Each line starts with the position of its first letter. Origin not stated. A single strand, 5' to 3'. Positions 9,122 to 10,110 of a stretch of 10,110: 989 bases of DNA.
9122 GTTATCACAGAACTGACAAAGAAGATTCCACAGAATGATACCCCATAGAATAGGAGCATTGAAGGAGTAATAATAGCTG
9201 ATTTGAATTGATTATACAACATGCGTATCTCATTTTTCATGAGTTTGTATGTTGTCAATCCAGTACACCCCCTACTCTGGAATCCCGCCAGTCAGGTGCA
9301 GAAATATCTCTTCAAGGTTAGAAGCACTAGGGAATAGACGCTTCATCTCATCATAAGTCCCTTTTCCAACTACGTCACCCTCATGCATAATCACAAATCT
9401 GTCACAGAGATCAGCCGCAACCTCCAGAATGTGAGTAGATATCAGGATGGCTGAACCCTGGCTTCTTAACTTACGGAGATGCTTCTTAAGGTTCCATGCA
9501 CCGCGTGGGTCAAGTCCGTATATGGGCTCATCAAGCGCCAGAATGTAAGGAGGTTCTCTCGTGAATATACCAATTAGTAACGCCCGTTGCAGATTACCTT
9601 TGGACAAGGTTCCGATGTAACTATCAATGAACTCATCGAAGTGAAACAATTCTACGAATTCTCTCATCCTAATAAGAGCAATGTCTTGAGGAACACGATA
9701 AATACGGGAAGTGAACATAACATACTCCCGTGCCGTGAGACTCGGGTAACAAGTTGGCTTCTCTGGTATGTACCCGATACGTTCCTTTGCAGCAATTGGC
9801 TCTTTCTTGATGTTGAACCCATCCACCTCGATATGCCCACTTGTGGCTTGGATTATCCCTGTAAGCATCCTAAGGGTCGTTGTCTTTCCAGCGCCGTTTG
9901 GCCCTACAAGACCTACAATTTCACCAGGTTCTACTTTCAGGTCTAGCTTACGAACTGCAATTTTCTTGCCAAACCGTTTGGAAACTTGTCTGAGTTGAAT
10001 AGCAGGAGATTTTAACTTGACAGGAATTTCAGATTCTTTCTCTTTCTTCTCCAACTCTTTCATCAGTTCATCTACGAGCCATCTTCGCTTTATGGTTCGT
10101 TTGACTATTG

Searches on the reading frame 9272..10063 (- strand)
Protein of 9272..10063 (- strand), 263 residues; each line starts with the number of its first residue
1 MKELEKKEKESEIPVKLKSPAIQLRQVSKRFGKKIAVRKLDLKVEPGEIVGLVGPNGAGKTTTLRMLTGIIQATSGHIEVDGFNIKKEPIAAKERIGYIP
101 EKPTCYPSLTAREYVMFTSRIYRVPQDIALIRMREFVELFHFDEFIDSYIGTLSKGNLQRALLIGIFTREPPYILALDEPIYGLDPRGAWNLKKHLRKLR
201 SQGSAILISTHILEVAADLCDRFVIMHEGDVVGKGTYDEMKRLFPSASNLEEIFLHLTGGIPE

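Call 4: search_protein_families(library=pfam, proteins=[window:9272-10063:-], max_evalue=0.1)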
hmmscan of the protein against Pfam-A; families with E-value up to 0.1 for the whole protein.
window:9272-10063:- (263 aa): 15 families
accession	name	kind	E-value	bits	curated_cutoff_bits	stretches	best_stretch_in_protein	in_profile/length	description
PF00005.33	ABC_tran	-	1.7e-25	90.7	25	1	38-181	2-136/137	ABC transporter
PF13304.12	AAA_21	-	1.9e-07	31.9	27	1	49-79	1-26/304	AAA domain, putative AbiEii toxin, Type IV TA system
PF13604.12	AAA_30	-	0.0065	16.7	27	1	48-78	19-49/191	AAA domain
PF13476.12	AAA_23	-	0.013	16.6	27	1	48-70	20-42/201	AAA domain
PF13514.12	AAA_27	-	0.013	15.5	22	1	30-69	10-48/206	AAA domain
PF00931.28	NB-ARC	-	0.019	14.7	23.5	0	38-65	10-36/248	NB-ARC domain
PF02463.25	SMC_N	-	0.02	14.7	40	0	38-63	16-40/220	RecF/RecN/SMC N terminal domain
PF24389.1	ORC-CDC6-like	-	0.022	13.9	27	1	52-69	37-54/571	ORC-CDC6-like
PF19993.5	DO-GTPase2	-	0.024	14.7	27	1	49-70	2-23/226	Double-GTPase 2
PF13401.12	AAA_22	-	0.025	15.3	27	1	50-71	8-29/130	AAA domain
PF02367.23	TsaE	-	0.03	14.7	26.6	1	38-85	12-58/128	Threonylcarbamoyl adenosine biosynthesis protein TsaE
PF13175.12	AAA_15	-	0.056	13.5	32.1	0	49-89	25-64/374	AAA ATPase domain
PF06414.18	Zeta_toxin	-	0.065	13.1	22.3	0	52-82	21-51/199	Zeta toxin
PF00448.28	SRP54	-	0.074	13.1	22.7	0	50-73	4-27/196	SRP54-type protein, GTPase domain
PF00004.35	AAA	-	0.091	13.6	21.2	0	52-86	3-35/131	ATPase family associated with various cellular activities (AAA)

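Call 7: search_protein_families(library=ncbifam, proteins=[window:9272-10063:-], max_evalue=0.01)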
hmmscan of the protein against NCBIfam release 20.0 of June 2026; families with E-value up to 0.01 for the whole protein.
window:9272-10063:- (263 aa): 191 families (the best 25 are shown)
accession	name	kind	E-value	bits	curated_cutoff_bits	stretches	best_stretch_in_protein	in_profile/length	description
TIGR01188.1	drrA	subfamily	5.5e-56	190.1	312.45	1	29-243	1-214/302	daunorubicin resistance ABC transporter, ATP-binding protein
TIGR03522.1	GldA_ABC_ATP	equivalog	3.6e-47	161.3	402.6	1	22-242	3-221/301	gliding motility-associated ABC transporter ATP-binding subunit GldA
NF033858.1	ABC2_perm_RbbA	equivalog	7.5e-47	159.8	1050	1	16-256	261-499/909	ribosome-associated ATPase/putative transporter RbbA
NF010060.0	PRK13537.1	equivalog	4.4e-45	153.9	521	1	14-237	8-230/314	nodulation factor ABC transporter ATP-binding protein NodI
TIGR04406.1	LPS_export_lptB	equivalog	2.2e-41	141.7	240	1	22-240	2-222/239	LPS export ABC transporter ATP-binding protein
NF010059.0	PRK13536.1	equivalog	4.9e-41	140.6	549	1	5-236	27-257/342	nodulation factor ABC transporter ATP-binding protein NodI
TIGR03740.1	galliderm_ABC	subfamily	1.7e-40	139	309.75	1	23-256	2-220/223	lantibiotic protection ABC transporter ATP-binding subunit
TIGR03864.1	PQQ_ABC_ATP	hypoth_equivalog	1.9e-39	135.5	302.25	1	21-258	1-236/236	ABC transporter, ATP-binding subunit, PQQ-dependent alcohol dehydrogenase system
TIGR01288.1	nodI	equivalog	4e-37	127.8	424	1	21-236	4-218/303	nodulation factor ABC transporter ATP-binding protein NodI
TIGR00968.1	3a0106s01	subfamily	1.6e-36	126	342.75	1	22-241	1-219/237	sulfate ABC transporter ATP-binding protein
NF006987.0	PRK09452.1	equivalog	3.8e-35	121.3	482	1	12-239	8-234/378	spermidine/putrescine ABC transporter ATP-binding protein PotA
TIGR01186.1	proV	subfamily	6.9e-35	120.8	326.6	1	30-242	2-219/363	betaine/proline/choline family ABC transporter ATP-binding protein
NF047930.1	ABC_ATP_B6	equivalog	1.6e-34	119.4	670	1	21-244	2-227/510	putative B6 ABC transporter ATP-binding protein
NF008144.0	PRK10895.1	equivalog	1.2e-33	116.6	381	1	25-240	7-224/241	LPS export ABC transporter ATP-binding protein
TIGR03265.1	PhnT2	equivalog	1.5e-32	113.2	457.7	1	20-240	3-222/353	putative 2-aminoethylphosphonate ABC transporter ATP-binding protein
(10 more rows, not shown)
